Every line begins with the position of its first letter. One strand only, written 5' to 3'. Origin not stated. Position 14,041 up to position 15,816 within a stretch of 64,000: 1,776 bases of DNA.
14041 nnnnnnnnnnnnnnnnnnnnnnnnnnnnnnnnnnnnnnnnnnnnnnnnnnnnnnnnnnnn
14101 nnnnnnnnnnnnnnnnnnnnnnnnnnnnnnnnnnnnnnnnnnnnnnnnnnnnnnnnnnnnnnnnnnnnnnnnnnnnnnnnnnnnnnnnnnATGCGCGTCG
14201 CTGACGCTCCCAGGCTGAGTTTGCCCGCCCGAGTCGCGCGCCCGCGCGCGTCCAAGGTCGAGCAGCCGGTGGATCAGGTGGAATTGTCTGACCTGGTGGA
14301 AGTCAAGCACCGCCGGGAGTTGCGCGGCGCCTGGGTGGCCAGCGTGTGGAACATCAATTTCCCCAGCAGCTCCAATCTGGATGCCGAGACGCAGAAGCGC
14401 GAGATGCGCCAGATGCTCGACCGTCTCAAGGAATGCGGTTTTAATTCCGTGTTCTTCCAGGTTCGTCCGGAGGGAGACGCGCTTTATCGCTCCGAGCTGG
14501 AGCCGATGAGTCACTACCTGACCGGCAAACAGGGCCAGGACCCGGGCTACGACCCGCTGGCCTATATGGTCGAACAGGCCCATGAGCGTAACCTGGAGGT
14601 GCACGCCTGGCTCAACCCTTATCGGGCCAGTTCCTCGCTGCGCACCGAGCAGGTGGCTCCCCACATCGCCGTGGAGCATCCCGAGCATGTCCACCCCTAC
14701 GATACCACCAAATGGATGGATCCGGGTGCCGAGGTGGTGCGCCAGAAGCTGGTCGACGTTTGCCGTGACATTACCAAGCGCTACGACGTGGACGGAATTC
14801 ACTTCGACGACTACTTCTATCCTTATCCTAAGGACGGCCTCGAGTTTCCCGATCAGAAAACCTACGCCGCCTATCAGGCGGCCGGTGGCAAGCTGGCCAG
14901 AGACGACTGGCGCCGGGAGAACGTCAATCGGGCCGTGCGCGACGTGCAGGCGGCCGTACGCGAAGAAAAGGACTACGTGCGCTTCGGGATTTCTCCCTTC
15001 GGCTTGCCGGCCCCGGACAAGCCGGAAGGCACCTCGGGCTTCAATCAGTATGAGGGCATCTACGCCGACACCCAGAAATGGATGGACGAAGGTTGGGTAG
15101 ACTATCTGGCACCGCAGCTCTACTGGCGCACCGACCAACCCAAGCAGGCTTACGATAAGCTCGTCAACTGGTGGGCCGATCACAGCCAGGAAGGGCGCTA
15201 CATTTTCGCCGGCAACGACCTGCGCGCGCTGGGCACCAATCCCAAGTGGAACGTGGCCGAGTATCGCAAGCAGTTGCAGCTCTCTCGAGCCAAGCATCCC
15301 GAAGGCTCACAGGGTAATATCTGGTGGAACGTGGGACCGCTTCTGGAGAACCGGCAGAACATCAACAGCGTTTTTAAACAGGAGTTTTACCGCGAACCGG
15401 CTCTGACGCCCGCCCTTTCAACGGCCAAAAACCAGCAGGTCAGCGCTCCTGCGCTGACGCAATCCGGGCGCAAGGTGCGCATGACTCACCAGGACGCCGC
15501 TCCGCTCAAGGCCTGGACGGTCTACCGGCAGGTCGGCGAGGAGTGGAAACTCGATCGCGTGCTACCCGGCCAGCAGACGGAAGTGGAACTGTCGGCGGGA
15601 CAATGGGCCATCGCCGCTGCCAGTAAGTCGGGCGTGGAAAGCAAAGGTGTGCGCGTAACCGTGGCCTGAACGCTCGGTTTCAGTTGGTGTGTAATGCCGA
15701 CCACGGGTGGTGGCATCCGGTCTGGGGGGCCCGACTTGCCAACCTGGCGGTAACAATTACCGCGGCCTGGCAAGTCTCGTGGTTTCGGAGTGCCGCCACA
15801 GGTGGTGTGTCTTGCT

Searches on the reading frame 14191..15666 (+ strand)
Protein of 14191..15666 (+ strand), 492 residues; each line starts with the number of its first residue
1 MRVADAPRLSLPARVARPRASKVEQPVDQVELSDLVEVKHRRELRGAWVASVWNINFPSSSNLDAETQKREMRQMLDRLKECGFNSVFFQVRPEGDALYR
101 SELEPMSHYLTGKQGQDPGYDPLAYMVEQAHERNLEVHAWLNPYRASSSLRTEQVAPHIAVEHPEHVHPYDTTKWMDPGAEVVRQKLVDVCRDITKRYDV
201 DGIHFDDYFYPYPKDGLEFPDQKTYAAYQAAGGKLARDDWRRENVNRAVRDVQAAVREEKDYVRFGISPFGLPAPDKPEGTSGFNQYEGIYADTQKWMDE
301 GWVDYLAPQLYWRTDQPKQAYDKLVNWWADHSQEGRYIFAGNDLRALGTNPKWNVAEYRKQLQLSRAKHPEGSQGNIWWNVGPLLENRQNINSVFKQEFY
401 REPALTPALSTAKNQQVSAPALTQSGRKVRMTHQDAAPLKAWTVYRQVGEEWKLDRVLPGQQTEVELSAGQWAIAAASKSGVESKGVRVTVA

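Call 46: find_encoding_contigs(protein=window:14191-15666:+, flank=10000, max_places=1)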
Protein window:14191-15666:+ (492 aa): 5 contigs read that carry it; 1 place shown.
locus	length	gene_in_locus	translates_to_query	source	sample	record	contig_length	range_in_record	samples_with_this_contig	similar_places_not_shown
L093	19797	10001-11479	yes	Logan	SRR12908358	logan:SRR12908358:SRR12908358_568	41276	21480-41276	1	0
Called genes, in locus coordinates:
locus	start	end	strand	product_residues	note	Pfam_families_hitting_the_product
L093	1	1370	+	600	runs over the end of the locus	PF13424:TPR_12, PF17874:TPR_MalT, PF13374:TPR_10 (weak), PF00023:Ank (weak), PF13637:Ank_4 (weak), PF12796:Ank_2, PF13637:Ank_4, PF13637:Ank_4, +9 more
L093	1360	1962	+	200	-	PF13374:TPR_10 (faint), PF13424:TPR_12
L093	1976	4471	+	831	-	PF00358:PTS_EIIA_1, PF00381:PTS-HPr, PF05524:PEP-utilisers_N, PF00391:PEP-utilizers, PF02896:PEP-utilizers_C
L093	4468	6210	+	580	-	PF02378:PTS_EIIC, PF00367:PTS_EIIB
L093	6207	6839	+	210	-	-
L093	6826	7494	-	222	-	PF14808:TMEM164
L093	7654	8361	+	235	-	PF00081:Sod_Fe_N, PF02777:Sod_Fe_C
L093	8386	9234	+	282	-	PF03372:Exo_endo_phos, PF19580:Exo_endo_phos_3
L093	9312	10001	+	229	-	PF01520:Amidase_3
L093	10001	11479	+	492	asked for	PF02638:GHL10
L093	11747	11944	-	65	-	PF04930:FUN14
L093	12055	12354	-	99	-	-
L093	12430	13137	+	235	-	PF00072:Response_reg, PF00486:Trans_reg_C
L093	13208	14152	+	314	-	-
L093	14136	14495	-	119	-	-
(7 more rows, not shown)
